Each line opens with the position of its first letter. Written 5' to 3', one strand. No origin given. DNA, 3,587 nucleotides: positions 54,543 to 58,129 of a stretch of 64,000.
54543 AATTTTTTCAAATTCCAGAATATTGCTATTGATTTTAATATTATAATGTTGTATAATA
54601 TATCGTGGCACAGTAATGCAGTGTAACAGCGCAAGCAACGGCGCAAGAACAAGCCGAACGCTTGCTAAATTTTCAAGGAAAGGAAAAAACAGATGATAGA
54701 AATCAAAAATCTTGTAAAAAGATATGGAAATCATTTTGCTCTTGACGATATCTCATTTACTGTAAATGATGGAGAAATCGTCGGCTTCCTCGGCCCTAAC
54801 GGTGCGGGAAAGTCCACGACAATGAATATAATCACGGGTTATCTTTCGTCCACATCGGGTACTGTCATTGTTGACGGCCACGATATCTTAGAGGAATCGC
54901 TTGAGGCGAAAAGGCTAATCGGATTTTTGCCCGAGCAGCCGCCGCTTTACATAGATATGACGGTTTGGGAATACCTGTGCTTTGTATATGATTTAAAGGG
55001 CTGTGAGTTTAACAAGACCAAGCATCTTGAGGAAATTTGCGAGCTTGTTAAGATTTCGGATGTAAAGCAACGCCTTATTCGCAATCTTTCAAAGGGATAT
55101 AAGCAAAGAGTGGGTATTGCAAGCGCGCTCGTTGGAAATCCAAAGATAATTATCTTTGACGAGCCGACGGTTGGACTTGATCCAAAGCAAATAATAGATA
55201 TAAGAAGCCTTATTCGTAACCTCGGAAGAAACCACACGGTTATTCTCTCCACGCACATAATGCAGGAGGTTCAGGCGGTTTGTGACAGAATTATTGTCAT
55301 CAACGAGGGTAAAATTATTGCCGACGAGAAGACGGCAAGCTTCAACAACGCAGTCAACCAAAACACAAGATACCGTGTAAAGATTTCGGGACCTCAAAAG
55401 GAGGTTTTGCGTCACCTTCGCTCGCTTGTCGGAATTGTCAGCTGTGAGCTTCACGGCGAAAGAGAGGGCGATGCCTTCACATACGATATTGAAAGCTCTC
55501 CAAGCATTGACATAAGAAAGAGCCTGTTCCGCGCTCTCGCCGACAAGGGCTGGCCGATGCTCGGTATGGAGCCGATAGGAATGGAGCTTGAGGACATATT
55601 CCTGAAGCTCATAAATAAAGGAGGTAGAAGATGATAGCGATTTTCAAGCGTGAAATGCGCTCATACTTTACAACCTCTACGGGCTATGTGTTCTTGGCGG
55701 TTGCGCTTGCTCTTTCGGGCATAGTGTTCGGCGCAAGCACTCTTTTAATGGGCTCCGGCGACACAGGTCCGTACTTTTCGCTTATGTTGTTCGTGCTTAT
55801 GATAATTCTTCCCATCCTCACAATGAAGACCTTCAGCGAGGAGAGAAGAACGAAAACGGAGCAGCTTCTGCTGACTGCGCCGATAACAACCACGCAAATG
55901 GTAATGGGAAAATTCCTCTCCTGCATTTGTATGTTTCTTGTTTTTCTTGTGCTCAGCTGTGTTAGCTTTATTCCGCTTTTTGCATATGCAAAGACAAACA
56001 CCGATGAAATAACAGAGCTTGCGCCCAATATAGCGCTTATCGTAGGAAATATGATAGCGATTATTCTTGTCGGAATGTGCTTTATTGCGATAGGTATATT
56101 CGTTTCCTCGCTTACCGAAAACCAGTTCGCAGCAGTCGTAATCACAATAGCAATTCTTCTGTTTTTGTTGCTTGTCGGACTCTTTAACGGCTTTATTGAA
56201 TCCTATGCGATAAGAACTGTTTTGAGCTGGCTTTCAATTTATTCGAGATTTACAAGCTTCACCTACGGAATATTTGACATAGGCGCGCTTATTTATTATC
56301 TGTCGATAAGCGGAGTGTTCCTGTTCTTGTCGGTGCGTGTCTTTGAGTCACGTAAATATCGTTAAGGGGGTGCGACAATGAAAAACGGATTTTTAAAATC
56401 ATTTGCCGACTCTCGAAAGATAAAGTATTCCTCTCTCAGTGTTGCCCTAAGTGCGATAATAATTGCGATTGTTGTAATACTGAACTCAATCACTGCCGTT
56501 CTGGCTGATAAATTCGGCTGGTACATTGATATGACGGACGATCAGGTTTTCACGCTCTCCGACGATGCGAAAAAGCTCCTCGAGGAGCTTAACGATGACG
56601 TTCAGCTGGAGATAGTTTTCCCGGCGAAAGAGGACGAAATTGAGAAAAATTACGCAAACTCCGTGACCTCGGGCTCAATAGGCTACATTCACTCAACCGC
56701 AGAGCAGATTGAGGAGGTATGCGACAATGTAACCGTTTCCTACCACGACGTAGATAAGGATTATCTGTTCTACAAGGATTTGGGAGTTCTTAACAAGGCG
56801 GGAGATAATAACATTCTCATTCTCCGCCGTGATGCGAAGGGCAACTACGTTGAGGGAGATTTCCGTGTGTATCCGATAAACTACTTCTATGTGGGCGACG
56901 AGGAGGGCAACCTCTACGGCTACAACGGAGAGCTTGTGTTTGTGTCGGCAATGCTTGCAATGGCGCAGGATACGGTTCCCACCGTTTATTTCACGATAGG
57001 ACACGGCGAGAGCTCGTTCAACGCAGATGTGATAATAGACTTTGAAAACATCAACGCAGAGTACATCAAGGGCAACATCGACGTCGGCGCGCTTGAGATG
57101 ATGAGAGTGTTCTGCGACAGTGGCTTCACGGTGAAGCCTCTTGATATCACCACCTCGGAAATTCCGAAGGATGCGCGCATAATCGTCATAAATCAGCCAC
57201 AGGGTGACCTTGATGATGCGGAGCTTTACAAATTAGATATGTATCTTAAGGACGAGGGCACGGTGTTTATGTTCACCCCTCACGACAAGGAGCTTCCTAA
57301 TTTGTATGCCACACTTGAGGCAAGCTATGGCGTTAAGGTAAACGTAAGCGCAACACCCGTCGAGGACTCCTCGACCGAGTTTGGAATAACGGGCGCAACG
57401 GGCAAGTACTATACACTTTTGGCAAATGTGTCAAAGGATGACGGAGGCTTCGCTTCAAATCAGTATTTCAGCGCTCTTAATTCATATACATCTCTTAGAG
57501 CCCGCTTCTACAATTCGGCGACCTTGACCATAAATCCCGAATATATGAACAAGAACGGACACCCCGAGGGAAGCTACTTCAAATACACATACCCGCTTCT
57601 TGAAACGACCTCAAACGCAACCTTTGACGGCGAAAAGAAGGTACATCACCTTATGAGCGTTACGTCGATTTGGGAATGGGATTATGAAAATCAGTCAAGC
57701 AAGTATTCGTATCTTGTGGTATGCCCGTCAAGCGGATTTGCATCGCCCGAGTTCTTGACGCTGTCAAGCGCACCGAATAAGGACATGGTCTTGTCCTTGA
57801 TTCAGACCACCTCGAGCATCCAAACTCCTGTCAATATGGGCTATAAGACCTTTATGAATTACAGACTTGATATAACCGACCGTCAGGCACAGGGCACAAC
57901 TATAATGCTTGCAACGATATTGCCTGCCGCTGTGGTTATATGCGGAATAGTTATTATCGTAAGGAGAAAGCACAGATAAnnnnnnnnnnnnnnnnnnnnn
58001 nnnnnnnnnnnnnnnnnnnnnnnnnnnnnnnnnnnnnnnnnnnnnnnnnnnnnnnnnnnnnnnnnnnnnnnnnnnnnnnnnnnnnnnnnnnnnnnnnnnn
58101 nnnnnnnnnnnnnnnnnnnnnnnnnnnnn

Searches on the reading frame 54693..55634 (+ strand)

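Call 15: search_protein_families(library=pfam, proteins=[window:54693-55634:+])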
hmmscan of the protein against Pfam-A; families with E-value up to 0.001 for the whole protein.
window:54693-55634:+ (313 aa): 2 families
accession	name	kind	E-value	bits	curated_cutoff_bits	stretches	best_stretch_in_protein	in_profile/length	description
PF00005.33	ABC_tran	-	1.9e-33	116.4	25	1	17-159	1-136/137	ABC transporter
PF13304.12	AAA_21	-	4.2e-12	47.2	27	1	122-189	228-299/304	AAA domain, putative AbiEii toxin, Type IV TA system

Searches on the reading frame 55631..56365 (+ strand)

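Call 15: search_protein_families(library=pfam, proteins=[window:55631-56365:+])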
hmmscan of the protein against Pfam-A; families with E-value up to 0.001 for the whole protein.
window:55631-56365:+ (244 aa): 5 families
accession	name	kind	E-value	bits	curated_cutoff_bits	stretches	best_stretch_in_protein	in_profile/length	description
PF12698.13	ABC2_membrane_3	-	5e-11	42.7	31.6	1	48-226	164-336/347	ABC-2 family transporter protein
PF12679.13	ABC2_membrane_2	-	6.7e-09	35.8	27.2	1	48-207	72-235/283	ABC-2 family transporter protein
PF13346.12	ABC2_membrane_5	-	2.6e-07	30.9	25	1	46-226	34-197/205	ABC-2 family transporter protein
PF12730.13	ABC2_membrane_4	-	3.3e-07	30.9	27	1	51-176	55-176/179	ABC-2 family transporter protein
PF01061.29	ABC2_membrane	-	6.3e-05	23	26.9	1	2-213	4-202/211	ABC-2 type transporter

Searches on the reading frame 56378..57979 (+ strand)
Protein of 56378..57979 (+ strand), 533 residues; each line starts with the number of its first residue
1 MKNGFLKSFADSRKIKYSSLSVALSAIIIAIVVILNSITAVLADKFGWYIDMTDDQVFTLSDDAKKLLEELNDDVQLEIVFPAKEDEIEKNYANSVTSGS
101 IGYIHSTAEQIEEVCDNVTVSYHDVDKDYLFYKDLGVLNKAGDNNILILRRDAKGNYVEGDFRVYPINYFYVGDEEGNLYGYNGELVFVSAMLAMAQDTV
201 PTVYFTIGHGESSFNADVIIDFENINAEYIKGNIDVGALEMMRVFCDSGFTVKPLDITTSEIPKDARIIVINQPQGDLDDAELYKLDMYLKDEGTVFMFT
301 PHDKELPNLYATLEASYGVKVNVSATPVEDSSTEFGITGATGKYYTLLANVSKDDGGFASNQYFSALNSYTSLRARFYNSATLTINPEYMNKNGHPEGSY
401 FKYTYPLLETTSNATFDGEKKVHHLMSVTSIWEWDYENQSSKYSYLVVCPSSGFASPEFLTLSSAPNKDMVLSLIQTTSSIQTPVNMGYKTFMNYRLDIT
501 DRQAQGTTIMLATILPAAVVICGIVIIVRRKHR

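Call 15: search_protein_families(library=pfam, proteins=[window:56378-57979:+])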
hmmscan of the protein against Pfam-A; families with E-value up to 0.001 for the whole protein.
window:56378-57979:+ (533 aa): 2 families
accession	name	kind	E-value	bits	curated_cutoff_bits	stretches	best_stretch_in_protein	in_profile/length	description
PF09822.16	ABC_transp_aux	-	1.2e-09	38.3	34.7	1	201-324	2-117/288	ABC-type uncharacterized transport system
PF23357.1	DUF7088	-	0.00073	20.1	27.8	0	55-96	2-43/105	Domain of unknown function (DUF7088)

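Call 83: search_protein_families(library=ncbifam, proteins=[window:56378-57979:+])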
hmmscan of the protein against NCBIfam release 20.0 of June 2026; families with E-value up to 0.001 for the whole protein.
window:56378-57979:+ (533 aa): 1 family
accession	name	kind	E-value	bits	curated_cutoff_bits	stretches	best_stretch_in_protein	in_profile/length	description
TIGR03521.1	GldG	equivalog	1.8e-06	26.9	389.85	1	26-81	5-56/552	gliding motility-associated ABC transporter substrate-binding protein GldG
